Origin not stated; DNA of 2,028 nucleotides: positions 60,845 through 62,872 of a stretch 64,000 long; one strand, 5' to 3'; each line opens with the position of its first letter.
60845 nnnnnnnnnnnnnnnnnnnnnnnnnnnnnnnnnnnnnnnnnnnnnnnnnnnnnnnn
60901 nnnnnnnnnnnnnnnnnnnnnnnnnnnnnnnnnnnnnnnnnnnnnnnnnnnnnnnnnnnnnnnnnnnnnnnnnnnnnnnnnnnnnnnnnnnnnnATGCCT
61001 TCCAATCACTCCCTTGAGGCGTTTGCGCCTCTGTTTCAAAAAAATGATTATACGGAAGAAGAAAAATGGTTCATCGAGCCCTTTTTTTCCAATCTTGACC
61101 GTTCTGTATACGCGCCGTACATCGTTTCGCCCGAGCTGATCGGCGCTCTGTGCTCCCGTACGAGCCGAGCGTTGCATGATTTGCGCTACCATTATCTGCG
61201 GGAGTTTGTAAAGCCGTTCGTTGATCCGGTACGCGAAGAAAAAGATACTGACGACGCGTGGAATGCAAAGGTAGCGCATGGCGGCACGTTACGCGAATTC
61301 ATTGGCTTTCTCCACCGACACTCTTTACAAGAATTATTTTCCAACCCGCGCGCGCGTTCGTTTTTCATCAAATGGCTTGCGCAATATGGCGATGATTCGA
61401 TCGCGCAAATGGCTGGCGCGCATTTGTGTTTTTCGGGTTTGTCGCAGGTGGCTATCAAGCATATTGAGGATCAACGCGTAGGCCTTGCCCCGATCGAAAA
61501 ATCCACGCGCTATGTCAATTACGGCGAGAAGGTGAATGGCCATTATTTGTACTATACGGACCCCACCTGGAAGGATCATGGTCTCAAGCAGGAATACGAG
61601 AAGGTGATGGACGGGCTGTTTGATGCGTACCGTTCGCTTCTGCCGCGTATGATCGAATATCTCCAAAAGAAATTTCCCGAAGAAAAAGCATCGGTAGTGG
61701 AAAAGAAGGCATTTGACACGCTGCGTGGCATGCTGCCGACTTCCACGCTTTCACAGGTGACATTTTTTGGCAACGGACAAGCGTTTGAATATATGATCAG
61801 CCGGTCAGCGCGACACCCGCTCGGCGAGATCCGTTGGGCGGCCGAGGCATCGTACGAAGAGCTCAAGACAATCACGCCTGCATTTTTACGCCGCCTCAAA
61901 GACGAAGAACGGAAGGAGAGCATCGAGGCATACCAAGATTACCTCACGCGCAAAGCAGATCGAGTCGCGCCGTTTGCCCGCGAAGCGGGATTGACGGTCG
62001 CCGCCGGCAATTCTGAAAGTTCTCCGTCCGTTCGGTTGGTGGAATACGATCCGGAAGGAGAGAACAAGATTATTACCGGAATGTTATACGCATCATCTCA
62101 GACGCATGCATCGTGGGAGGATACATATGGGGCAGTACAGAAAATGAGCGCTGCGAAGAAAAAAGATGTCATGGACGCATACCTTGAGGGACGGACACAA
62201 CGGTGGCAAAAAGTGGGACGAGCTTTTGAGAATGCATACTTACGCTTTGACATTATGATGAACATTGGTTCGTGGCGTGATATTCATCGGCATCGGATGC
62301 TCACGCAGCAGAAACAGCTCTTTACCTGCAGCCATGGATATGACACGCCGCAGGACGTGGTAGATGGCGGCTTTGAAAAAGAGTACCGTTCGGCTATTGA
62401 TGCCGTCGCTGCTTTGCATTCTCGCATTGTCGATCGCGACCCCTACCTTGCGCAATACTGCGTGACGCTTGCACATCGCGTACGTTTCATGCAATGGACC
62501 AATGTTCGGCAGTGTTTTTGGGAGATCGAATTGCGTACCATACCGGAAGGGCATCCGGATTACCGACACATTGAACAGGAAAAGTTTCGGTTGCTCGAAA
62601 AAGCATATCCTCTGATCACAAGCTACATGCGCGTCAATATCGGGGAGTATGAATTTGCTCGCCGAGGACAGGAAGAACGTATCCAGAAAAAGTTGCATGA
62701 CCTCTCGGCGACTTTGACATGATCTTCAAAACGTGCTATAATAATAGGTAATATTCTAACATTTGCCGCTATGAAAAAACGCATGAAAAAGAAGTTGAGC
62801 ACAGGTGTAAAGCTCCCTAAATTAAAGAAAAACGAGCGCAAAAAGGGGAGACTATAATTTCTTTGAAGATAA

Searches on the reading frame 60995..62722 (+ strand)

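Call 17: search_protein_families(library=pfam, proteins=[window:60995-62722:+], max_evalue=0.0001)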
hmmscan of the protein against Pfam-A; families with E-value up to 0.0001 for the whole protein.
window:60995-62722:+ (575 aa): 1 family
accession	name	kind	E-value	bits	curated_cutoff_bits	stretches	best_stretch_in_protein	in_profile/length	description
PF02511.20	Thy1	-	3.6e-33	115.4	24.8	2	122-295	39-190/191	Thymidylate synthase complementing protein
